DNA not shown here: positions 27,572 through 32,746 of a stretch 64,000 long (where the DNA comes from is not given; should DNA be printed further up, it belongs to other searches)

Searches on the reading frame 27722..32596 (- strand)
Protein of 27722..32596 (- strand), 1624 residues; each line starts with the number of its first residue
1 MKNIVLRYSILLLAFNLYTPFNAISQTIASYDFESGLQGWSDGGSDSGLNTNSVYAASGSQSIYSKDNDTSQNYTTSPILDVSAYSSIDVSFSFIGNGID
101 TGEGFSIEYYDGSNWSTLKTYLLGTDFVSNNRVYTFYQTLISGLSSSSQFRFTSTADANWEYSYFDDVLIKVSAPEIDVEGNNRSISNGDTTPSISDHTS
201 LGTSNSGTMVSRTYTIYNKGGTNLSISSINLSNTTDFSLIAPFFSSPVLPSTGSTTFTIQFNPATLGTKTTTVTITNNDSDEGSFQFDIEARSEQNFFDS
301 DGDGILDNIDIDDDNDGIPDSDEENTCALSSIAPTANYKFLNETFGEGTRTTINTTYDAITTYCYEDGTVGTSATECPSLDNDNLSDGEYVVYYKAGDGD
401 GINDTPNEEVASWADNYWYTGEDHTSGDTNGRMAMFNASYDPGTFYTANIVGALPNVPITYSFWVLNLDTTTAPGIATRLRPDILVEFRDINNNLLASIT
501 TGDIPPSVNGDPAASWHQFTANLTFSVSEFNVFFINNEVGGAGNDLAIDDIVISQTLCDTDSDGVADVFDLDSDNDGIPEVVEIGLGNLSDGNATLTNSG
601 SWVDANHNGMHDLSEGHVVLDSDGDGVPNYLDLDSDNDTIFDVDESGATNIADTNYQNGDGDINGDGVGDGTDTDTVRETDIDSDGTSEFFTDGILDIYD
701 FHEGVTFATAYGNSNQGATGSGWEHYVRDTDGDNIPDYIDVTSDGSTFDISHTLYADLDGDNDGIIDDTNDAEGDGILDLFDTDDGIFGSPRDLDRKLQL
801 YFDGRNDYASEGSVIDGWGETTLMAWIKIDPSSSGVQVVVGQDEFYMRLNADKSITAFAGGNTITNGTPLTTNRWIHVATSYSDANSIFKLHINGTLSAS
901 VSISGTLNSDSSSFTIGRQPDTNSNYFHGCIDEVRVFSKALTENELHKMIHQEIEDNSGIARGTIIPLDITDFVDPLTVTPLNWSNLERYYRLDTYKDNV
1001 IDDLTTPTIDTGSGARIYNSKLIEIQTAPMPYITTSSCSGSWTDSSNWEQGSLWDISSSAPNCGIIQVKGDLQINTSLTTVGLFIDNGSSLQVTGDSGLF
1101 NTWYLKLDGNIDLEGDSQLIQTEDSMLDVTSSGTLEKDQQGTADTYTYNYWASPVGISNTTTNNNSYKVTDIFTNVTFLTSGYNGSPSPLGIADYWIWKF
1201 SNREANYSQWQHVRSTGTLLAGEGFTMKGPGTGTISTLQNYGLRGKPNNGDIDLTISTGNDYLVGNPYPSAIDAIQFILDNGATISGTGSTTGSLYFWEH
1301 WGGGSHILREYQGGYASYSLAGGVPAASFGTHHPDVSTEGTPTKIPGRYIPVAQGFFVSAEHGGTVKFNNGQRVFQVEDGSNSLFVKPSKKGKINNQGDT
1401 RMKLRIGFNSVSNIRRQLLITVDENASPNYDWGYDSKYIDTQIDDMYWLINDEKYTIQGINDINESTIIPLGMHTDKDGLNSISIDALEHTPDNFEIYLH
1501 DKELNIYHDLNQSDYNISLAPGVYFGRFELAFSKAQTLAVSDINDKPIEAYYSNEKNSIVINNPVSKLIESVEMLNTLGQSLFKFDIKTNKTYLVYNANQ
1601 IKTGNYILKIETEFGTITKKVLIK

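Call 45: search_protein_families(library=pfam, proteins=[window:27722-32596:-], max_evalue=0.0001)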
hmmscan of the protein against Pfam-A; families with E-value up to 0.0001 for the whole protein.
window:27722-32596:- (1624 aa): 3 families
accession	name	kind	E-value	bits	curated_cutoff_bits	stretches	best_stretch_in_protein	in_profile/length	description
PF13385.13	Laminin_G_3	-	1.1e-23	84.5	27.6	1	807-946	5-150/151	Concanavalin A-like lectin/glucanases superfamily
PF22544.2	HYDIN_VesB_CFA65-like_Ig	-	4.5e-05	24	25.5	0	196-281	7-90/100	HYDIN/CFA65/VesB-like, Ig-like domain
PF07610.17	DUF1573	-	7.5e-05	23.1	26.1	0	198-288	7-93/98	Protein of unknown function (DUF1573)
